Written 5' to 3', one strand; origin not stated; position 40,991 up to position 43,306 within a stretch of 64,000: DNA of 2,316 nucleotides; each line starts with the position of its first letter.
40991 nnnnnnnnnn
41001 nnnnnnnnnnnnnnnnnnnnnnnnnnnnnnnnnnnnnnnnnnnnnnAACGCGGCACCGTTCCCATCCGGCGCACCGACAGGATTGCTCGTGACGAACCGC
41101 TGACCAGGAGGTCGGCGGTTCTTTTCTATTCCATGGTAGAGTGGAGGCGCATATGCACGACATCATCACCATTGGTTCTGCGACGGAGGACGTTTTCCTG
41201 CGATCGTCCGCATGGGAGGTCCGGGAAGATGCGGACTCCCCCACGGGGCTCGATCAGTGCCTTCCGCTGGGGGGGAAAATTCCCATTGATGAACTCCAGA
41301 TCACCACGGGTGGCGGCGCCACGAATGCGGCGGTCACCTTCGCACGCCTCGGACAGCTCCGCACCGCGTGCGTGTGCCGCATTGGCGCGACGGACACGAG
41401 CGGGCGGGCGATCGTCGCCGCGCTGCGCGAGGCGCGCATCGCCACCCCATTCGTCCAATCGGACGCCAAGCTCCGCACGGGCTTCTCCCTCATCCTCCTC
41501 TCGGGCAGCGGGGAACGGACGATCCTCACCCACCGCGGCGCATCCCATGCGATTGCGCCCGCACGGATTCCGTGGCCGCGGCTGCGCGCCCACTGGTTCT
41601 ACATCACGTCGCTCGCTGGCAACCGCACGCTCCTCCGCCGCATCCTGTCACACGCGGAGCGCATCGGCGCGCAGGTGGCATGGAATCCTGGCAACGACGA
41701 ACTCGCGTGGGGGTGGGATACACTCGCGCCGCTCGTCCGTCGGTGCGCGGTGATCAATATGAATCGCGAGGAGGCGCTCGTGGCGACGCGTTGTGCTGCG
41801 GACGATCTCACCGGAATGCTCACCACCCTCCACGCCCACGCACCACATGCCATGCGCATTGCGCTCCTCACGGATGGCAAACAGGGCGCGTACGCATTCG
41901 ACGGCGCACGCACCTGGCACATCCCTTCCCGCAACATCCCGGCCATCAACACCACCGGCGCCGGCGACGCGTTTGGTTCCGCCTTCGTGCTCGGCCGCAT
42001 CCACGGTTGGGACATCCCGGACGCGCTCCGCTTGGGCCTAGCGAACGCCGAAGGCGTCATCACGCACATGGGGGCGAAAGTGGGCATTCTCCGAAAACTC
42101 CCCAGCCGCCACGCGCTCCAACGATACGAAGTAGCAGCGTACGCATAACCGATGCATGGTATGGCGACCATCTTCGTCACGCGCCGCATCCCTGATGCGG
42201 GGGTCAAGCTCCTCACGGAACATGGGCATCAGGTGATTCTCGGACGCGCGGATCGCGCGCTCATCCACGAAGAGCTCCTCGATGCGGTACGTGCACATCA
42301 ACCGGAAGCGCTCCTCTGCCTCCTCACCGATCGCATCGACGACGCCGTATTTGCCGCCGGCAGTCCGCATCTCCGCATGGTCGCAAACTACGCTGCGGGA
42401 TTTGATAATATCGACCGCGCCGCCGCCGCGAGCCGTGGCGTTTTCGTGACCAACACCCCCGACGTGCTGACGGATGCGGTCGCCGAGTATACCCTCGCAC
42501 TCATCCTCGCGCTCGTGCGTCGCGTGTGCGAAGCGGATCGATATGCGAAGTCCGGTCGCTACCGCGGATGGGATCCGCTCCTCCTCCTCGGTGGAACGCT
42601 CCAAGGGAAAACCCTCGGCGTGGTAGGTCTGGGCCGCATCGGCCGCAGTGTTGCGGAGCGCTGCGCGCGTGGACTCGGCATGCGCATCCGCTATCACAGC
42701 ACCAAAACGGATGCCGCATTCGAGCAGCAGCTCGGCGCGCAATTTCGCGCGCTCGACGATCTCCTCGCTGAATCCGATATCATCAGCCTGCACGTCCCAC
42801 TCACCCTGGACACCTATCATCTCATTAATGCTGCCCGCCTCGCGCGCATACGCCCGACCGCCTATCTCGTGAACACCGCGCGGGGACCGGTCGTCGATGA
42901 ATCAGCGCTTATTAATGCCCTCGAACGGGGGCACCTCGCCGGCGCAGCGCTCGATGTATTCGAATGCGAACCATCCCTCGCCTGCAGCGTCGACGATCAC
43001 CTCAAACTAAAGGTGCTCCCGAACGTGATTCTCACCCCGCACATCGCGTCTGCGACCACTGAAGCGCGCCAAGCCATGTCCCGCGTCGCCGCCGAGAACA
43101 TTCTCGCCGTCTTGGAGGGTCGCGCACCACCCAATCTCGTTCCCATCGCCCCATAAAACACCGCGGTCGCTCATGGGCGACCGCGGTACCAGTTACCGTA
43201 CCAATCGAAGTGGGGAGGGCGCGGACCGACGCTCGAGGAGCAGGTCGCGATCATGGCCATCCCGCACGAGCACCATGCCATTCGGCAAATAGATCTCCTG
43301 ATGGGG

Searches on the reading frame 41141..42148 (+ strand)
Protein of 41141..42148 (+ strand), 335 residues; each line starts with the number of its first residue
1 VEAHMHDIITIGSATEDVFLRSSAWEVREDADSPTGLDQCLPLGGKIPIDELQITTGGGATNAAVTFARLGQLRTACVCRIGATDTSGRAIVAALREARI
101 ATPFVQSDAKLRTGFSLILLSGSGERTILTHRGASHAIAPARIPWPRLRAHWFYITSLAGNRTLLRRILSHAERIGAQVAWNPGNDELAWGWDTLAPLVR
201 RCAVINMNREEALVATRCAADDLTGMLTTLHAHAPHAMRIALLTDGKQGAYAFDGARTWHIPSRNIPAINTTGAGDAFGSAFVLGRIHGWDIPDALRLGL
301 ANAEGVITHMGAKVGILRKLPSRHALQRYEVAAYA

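Call 3: search_protein_families(library=pfam, proteins=[window:41141-42148:+], max_evalue=1)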
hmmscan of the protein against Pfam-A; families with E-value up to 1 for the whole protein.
window:41141-42148:+ (335 aa): 3 families
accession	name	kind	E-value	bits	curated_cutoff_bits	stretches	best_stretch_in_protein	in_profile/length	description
PF00294.29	PfkB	-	2.3e-34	119.5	25.8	1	50-313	29-296/302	pfkB family carbohydrate kinase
PF08543.17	Phos_pyr_kin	-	0.081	12.7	27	1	198-300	116-225/246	Phosphomethylpyrimidine kinase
PF25270.1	Khk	-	0.087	12.4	35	1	240-304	281-344/365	Prokaryotic ketohexokinase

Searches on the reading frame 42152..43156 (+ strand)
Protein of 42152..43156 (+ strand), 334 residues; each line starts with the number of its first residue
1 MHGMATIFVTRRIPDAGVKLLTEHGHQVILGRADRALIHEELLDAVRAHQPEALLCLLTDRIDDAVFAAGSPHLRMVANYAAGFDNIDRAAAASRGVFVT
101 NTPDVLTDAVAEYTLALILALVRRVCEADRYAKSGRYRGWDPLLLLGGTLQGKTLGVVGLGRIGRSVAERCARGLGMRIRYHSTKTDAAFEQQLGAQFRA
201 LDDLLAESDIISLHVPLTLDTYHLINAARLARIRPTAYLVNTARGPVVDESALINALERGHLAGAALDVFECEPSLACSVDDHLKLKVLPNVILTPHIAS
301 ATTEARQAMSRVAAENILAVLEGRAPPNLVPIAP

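Call 3: search_protein_families(library=pfam, proteins=[window:42152-43156:+], max_evalue=1)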
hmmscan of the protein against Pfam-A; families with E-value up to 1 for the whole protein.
window:42152-43156:+ (334 aa): 5 families
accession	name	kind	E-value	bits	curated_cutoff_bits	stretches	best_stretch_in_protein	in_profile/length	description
PF02826.25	2-Hacid_dh_C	-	7.9e-58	195.2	25.1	1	115-299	1-178/178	D-isomer specific 2-hydroxyacid dehydrogenase, NAD binding domain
PF00389.36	2-Hacid_dh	-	8.8e-28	97.1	24.6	1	7-330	1-133/134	D-isomer specific 2-hydroxyacid dehydrogenase, catalytic domain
PF03807.23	F420_oxidored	-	0.018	16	21.6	1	155-217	2-69/94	NADP oxidoreductase coenzyme F420-dependent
PF03446.21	NAD_binding_2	-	0.11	12.9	21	1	155-240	2-90/161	NAD binding domain of 6-phosphogluconate dehydrogenase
PF07991.19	KARI_N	-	0.18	11.8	20.6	1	150-217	2-70/165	Acetohydroxy acid isomeroreductase, NADPH-binding domain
